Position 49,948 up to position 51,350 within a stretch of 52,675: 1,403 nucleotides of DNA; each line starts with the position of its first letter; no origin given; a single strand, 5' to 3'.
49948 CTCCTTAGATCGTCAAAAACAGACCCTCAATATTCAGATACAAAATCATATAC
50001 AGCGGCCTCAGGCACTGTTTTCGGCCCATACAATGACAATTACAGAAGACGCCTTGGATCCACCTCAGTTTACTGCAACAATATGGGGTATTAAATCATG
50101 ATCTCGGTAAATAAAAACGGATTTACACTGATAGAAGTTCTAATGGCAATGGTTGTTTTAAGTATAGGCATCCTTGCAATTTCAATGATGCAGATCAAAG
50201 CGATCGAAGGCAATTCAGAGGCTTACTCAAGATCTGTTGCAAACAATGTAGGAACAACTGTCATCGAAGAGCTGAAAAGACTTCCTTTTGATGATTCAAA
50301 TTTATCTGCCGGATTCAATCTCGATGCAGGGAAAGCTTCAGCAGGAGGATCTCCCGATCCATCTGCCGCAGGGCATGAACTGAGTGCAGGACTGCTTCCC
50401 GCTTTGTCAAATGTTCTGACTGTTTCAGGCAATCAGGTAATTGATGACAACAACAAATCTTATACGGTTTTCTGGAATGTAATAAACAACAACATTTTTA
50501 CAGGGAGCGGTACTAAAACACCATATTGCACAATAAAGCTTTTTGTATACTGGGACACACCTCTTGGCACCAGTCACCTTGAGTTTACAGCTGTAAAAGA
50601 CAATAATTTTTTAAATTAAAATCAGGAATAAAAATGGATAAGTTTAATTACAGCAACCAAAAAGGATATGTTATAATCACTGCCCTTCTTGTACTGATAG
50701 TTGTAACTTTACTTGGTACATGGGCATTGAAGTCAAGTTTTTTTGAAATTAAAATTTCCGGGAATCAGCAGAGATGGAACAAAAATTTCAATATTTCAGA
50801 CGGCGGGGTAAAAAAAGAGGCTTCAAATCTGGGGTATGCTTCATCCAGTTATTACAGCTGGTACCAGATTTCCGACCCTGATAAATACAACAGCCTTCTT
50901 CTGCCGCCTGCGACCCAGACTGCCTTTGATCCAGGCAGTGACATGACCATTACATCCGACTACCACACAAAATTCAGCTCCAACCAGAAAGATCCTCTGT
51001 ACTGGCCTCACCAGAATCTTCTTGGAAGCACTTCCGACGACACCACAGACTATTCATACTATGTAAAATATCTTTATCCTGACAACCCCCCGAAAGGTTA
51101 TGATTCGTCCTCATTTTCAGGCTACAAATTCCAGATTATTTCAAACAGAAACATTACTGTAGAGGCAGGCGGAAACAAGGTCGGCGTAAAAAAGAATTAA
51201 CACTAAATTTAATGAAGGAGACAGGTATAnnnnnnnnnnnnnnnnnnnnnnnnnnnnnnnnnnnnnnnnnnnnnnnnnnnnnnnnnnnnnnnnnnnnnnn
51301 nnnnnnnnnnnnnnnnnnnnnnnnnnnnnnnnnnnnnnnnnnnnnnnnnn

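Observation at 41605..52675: Two paralogous minor-pilin + PilY1 tip modules arranged head to head around one control region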

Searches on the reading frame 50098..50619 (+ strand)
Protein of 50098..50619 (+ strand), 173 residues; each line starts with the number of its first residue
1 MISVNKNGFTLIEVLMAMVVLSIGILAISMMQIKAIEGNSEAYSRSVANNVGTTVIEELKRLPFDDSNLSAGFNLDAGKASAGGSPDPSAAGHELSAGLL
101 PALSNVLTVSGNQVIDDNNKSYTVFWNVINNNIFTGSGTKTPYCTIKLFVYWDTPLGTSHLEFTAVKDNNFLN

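Call 9: search_protein_families(library=pfam, max_evalue=0.1, proteins=[window:50098-50619:+])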
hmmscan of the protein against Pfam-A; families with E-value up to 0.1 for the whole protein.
window:50098-50619:+ (173 aa): 2 families
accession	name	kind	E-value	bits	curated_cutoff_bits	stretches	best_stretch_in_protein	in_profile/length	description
PF07963.17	N_methyl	-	3.6e-08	33.1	21.2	1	5-28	3-26/27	Prokaryotic N-terminal methylation motif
PF01819.22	Levi_coat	-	0.054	14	25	0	96-148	37-88/132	Levivirus coat protein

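Call 11: search_protein_families(library=ncbifam, max_evalue=0.01, proteins=[window:50098-50619:+])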
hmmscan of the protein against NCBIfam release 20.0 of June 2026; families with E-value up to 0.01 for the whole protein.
window:50098-50619:+ (173 aa): 8 families
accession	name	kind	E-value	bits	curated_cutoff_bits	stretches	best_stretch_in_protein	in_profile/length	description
TIGR02523.1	type_IV_pilV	equivalog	4e-13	50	52.2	1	7-69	2-64/139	type IV pilus modification protein PilV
TIGR02532.1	IV_pilin_GFxxxE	domain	1.2e-07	31.3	16.3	1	7-28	2-23/24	prepilin-type N-terminal cleavage/methylation domain-containing protein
NF041002.1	pilin_ComGF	equivalog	2.9e-05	24.3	80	1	7-31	2-26/139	competence type IV pilus minor pilin ComGF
NF038303.1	EPS_HpsB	equivalog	0.0007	19.6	150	1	6-29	2-25/211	hormogonium polysaccharide secretion pseudopilin HpsB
TIGR01707.1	gspI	equivalog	0.00082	19.8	44.35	1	8-48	1-41/101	type II secretion system minor pseudopilin GspI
NF040982.1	ComGD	equivalog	0.0025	18.2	70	1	6-32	1-27/139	competence type IV pilus minor pilin ComGD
NF007848.0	PRK10557.1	equivalog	0.0026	17.1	120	1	3-30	7-34/192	prepilin peptidase-dependent protein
NF006453.0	PRK08808.1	equivalog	0.005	15.9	295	1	5-38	5-40/211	type II secretion system protein J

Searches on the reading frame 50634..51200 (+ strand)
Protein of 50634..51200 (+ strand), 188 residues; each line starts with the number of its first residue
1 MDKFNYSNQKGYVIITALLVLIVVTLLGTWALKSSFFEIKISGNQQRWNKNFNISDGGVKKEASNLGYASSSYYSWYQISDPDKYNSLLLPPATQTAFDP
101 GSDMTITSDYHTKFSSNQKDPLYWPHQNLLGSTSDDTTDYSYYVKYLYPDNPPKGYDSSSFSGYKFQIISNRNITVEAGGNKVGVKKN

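Call 9: search_protein_families(library=pfam, max_evalue=0.1, proteins=[window:50634-51200:+])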
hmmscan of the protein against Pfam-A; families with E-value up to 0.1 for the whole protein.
window:50634-51200:+ (188 aa): 2 families
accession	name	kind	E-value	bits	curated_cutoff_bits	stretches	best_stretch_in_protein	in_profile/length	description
PF14341.11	PilX_N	-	1.1e-05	25.7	25.5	1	11-59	2-50/51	PilX N-terminal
PF13179.11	DUF4006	-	0.058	13.7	22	0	11-33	15-36/64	Family of unknown function (DUF4006)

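Call 11: search_protein_families(library=ncbifam, max_evalue=0.01, proteins=[window:50634-51200:+])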
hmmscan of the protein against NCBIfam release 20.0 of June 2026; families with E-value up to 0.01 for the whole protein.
window:50634-51200:+ (188 aa): 1 family
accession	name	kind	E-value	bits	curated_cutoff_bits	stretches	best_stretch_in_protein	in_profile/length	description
NF037980.1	T2SS_GspK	equivalog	0.0013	18.4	130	1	9-59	1-51/307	type II secretion system minor pseudopilin GspK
